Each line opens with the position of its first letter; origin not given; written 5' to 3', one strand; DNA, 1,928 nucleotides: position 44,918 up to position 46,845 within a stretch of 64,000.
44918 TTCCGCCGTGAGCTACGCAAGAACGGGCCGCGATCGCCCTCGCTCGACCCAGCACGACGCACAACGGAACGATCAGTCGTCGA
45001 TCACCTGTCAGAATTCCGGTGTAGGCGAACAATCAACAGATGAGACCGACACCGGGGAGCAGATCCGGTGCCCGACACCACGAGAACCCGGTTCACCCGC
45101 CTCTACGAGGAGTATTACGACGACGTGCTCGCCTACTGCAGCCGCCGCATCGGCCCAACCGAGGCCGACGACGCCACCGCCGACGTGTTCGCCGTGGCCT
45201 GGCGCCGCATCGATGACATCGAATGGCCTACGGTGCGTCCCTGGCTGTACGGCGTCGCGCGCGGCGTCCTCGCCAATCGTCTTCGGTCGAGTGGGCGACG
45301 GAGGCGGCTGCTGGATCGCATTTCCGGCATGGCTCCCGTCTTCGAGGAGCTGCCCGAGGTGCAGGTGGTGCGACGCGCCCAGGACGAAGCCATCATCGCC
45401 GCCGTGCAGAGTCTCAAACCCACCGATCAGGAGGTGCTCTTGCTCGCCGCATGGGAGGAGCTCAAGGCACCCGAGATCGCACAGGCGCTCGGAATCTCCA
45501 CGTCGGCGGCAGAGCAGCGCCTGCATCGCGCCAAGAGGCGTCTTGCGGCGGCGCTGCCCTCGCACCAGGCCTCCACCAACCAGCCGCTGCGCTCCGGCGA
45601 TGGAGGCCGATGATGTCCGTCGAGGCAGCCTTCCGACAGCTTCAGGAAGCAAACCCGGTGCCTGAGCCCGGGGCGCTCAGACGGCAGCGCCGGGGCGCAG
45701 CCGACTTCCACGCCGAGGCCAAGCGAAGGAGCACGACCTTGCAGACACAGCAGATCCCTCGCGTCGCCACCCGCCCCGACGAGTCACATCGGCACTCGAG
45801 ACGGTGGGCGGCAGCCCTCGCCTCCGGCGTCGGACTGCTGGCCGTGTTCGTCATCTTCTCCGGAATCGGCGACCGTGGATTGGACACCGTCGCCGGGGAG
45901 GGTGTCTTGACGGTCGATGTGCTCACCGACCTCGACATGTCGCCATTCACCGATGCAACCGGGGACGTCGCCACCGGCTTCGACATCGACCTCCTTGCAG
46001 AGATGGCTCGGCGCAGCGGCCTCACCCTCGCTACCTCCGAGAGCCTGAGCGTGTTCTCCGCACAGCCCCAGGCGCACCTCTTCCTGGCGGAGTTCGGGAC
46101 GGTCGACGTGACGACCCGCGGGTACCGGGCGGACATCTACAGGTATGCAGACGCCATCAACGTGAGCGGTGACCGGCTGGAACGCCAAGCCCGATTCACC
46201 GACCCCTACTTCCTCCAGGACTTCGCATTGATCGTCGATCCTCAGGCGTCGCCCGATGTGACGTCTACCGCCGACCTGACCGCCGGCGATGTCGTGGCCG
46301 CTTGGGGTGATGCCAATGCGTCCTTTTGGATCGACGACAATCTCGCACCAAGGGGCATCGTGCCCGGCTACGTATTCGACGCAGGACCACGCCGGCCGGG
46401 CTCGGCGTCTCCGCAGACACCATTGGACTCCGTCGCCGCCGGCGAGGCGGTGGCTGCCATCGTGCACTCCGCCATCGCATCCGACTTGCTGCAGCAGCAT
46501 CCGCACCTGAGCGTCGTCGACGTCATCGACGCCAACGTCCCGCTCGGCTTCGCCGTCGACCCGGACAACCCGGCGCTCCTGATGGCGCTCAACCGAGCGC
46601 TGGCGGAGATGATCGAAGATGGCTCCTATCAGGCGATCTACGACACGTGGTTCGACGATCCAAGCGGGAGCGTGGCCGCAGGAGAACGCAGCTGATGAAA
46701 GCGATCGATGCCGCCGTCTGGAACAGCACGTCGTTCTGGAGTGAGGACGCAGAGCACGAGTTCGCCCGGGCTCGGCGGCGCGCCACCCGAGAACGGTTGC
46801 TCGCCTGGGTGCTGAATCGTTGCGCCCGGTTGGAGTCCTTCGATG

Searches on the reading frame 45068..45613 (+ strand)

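Call 51: search_protein_families(library=ncbifam, proteins=[window:45068-45613:+])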
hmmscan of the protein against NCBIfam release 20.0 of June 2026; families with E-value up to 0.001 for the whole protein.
window:45068-45613:+ (181 aa): 68 families (the best 25 are shown)
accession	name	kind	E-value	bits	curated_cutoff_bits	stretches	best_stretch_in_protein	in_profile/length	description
TIGR02952.1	Sig70_famx2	equivalog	1.8e-22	80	206.45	1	7-161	11-168/170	ECF subfamily RNA polymerase sigma factor, BldN family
TIGR02937.1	sigma70-ECF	superfamily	6.7e-22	77.9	42.9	1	9-162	3-164/165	sigma-70 family RNA polymerase sigma factor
TIGR02985.1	Sig70_bacteroi1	subfamily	1.4e-19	70.9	126.4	1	8-163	2-162/162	RNA polymerase sigma-70 factor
TIGR02950.1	SigM_subfam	subfamily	1.3e-18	67.3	147.95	1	11-161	4-156/159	RNA polymerase sigma factor, SigM family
NF006089.0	PRK08241.1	subfamily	9.6e-17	61.1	240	2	4-88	19-105/343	RNA polymerase subunit sigma-70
TIGR02960.1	SigX5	hypoth_equivalog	8e-16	58.1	264.75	2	101-171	128-198/322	RNA polymerase sigma-70 factor, TIGR02960 family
TIGR02989.1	Sig-70_gvs1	subfamily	3.2e-14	53.2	124.55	1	8-160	2-155/158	RNA polymerase sigma-70 factor, Rhodopirellula/Verrucomicrobium family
TIGR02983.1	SigE-fam_strep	subfamily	7e-14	52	141.55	1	5-165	4-160/162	SigE family RNA polymerase sigma factor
NF004113.0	PRK05602.1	equivalog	1.4e-13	51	208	1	9-170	47-208/211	RNA polymerase sigma factor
NF006930.0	PRK09415.1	subfamily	2.6e-13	50.2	198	1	9-163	18-175/179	RNA polymerase factor sigma C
NF007227.0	PRK09645.1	subfamily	4e-13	49.6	202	1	3-165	9-172/177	sigma-70 family RNA polymerase sigma factor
NF058625.1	sigma_PG0214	equivalog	4e-13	49.4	130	1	30-165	28-163/170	GFO_1088 family ECF-type sigma factor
NF009168.0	PRK12515.1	subfamily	2e-11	43.8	236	1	6-166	21-182/189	RNA polymerase sigma factor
NF009166.1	PRK12513.1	equivalog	6.1e-11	42.4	206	1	9-167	24-190/193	RNA polymerase sigma factor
NF009172.0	PRK12519.1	subfamily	7.2e-11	42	222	1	30-162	53-188/194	RNA polymerase sigma factor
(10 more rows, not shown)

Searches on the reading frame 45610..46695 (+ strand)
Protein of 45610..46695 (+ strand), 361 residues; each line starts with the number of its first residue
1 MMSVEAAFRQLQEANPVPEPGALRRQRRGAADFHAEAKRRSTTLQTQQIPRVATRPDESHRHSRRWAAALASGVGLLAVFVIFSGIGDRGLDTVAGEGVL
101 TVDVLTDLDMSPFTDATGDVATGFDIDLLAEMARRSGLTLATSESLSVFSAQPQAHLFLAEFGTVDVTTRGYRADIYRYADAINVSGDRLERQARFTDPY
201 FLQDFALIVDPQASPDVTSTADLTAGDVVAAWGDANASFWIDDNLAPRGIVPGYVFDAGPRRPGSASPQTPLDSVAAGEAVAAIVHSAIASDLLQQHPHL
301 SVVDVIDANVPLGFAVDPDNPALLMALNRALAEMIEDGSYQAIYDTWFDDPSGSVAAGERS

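Call 42: search_protein_families(library=ncbifam, proteins=[window:45610-46695:+])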
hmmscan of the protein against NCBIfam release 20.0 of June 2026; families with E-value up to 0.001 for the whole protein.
window:45610-46695:+ (361 aa): 8 families
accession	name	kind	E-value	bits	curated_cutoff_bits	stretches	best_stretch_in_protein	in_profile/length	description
NF007029.0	PRK09495.1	equivalog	2.4e-08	34.1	303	0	321-349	216-244/248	glutamine ABC transporter substrate-binding protein GlnH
NF008426.0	PRK11260.1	equivalog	4.8e-08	32.6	312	1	68-349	11-261/266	cystine ABC transporter substrate-binding protein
NF041765.1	ArtJ_Ecoli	equivalog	4.9e-08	32.9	510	1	287-349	175-242/243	arginine ABC transporter substrate-binding protein ArtJ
TIGR01096.1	3A0103s03R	subfamily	1.2e-07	31.5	256.35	0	312-348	214-250/250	lysine/arginine/ornithine ABC transporter substrate-binding protein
NF011583.0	PRK15007.1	subfamily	1.2e-05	24.8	358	1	275-349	163-242/243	arginine ABC transporter substrate-binding protein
NF041764.1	ArtI_Ecoli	equivalog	1.9e-05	24.2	522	1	276-349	164-242/243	arginine ABC transporter substrate-binding protein ArtI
NF052427.1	StpK7MSMEG_1200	equivalog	0.00015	20.4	900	0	93-143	357-406/601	serine/threonine protein kinase StpK7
NF011965.0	PRK15437.1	equivalog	0.00058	19.5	459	0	195-349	104-254/260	histidine ABC transporter substrate-binding protein HisJ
